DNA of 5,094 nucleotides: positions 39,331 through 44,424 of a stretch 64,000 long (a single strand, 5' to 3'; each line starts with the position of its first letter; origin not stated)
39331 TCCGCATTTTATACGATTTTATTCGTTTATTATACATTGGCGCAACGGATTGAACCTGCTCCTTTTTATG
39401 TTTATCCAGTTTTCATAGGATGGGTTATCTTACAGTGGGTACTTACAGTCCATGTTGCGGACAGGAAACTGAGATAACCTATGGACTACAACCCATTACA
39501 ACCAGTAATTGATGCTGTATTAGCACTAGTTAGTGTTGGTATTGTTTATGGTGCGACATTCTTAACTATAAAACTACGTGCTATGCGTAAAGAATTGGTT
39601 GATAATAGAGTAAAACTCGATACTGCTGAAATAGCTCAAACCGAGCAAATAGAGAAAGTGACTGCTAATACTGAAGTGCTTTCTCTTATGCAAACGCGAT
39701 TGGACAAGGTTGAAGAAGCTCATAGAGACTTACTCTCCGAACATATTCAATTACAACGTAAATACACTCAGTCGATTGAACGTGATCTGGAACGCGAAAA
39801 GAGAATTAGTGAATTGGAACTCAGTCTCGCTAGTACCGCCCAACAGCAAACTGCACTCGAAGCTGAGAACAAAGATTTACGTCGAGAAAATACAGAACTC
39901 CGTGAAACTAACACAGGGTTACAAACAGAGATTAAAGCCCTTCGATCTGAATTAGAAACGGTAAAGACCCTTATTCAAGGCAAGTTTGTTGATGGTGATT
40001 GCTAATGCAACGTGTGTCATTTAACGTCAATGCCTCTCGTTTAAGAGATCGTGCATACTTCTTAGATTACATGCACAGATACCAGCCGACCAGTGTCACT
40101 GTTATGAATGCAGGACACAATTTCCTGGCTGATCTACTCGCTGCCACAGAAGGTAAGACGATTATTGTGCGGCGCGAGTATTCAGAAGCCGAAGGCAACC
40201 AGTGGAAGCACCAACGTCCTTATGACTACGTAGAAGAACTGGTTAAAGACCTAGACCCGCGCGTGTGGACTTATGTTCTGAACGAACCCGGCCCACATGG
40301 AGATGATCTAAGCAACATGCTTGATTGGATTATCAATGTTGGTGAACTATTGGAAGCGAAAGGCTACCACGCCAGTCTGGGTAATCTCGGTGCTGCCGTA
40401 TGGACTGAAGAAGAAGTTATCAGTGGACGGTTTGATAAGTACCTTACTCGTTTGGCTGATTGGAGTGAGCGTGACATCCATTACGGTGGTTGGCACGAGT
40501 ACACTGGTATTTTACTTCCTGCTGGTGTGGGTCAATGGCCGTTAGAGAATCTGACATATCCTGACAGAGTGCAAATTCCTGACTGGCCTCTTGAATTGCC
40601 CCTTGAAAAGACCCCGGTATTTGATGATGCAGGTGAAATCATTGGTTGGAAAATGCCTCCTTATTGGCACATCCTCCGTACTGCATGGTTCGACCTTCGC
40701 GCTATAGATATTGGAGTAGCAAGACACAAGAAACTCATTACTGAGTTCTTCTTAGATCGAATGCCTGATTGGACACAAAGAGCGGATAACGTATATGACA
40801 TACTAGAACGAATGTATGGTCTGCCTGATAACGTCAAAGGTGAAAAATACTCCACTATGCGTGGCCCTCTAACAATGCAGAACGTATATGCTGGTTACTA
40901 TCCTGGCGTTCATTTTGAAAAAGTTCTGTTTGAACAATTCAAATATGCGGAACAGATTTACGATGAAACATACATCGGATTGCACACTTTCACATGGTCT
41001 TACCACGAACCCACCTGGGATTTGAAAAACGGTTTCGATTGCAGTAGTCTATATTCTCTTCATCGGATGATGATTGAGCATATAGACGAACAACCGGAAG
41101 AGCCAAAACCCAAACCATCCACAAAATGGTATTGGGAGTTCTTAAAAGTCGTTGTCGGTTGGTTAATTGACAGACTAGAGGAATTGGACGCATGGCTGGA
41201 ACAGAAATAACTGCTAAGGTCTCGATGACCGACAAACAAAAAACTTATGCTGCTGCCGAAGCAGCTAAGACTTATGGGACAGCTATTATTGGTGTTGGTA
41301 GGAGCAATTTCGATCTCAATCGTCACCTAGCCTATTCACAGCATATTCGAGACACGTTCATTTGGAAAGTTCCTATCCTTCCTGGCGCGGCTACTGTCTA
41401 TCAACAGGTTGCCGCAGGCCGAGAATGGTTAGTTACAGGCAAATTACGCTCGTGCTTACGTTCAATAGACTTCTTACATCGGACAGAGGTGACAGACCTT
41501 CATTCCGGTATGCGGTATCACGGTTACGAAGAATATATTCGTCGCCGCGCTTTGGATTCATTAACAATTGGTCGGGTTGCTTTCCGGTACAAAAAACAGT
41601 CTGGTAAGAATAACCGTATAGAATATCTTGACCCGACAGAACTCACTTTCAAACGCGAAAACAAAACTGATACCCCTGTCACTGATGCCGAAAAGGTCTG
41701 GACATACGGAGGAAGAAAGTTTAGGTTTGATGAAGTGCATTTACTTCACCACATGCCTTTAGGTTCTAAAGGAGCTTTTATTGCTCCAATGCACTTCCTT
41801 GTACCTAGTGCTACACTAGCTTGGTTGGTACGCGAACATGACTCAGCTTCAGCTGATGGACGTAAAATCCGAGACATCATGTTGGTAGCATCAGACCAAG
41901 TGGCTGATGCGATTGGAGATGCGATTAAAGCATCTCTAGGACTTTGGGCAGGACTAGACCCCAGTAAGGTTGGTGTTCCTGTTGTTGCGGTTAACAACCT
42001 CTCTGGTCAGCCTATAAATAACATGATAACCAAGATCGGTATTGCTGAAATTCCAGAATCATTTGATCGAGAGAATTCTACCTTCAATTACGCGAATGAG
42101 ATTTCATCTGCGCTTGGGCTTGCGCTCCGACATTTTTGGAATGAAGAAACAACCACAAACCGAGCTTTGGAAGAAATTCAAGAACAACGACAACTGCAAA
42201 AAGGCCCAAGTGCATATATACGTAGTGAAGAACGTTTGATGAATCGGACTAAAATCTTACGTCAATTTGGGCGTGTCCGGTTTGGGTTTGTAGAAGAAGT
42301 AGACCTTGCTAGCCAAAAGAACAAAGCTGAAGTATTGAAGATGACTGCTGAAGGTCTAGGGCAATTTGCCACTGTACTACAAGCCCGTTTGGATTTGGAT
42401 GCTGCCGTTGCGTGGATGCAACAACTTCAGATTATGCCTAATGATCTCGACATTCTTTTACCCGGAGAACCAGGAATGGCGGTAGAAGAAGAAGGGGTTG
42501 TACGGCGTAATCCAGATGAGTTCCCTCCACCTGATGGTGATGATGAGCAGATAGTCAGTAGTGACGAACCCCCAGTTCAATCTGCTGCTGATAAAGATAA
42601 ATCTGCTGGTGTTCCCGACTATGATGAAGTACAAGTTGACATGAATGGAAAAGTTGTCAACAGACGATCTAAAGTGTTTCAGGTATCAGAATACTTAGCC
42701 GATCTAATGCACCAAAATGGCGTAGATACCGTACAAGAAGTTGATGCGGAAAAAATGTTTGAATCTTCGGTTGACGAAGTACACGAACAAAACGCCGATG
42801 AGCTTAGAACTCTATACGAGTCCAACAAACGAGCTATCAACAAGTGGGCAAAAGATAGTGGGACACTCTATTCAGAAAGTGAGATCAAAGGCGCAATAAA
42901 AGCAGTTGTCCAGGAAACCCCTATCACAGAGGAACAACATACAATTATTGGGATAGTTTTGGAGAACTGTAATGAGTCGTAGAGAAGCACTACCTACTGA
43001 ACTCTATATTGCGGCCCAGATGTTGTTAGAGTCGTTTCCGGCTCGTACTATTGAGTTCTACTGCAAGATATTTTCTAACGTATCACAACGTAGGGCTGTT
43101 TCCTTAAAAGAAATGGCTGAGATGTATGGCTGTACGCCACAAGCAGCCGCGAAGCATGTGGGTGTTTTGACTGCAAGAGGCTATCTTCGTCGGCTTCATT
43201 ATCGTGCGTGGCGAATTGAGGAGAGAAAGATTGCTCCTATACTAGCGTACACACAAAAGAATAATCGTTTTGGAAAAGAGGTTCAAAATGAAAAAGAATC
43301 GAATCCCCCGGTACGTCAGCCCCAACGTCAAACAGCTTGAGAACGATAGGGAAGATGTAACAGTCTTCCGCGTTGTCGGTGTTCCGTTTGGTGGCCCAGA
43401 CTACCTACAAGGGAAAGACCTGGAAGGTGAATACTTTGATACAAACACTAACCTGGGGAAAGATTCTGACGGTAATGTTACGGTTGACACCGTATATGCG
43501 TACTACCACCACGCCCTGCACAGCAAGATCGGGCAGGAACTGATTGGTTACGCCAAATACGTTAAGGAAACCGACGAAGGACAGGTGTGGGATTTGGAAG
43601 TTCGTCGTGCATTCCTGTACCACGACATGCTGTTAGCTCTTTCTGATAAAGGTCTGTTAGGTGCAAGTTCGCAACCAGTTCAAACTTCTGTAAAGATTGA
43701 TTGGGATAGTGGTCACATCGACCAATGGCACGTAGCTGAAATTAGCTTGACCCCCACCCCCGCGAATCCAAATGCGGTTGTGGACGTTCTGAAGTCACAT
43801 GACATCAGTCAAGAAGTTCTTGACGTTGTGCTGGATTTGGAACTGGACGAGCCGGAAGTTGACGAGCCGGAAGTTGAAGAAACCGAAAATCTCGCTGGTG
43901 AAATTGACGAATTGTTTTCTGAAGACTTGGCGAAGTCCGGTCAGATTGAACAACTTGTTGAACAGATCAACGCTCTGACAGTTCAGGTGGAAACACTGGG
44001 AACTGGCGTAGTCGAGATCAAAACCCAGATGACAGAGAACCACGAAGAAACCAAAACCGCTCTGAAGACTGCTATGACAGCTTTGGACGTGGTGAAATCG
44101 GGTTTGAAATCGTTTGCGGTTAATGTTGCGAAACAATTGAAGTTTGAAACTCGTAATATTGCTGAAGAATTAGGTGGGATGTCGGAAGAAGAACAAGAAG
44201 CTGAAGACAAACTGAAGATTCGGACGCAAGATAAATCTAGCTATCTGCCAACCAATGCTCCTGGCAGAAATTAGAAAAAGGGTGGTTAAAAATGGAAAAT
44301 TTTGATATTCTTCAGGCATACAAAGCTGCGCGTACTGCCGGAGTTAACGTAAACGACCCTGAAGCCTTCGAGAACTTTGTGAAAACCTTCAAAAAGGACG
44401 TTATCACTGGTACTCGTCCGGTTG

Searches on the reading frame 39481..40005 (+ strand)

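Call 45: search_protein_families(library=phrogs, max_evalue=0.01, proteins=[window:39481-40005:+])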
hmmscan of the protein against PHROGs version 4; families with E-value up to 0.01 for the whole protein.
window:39481-40005:+ (174 aa): 1 family
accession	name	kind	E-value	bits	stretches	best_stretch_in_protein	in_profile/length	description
phrog_3671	-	unknown function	0.0082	17.3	0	62-158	19-80/87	-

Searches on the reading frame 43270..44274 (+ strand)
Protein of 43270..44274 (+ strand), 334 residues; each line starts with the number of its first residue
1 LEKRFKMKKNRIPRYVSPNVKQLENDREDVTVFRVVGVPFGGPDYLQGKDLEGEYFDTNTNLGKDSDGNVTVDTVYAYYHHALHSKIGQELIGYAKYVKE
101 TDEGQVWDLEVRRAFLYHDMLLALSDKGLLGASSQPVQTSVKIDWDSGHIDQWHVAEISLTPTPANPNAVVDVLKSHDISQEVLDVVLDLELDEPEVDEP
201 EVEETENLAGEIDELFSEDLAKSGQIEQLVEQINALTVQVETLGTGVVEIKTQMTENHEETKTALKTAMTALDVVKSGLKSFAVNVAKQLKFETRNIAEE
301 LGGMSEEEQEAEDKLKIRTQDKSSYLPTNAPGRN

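Call 12: search_protein_families(library=phrogs, proteins=[window:43270-44274:+])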
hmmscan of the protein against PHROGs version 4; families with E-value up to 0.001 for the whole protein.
window:43270-44274:+ (334 aa): 1 family
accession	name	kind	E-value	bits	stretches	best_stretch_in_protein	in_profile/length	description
phrog_3270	-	head and packaging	0.00034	20.4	1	151-294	106-241/603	head maturation protease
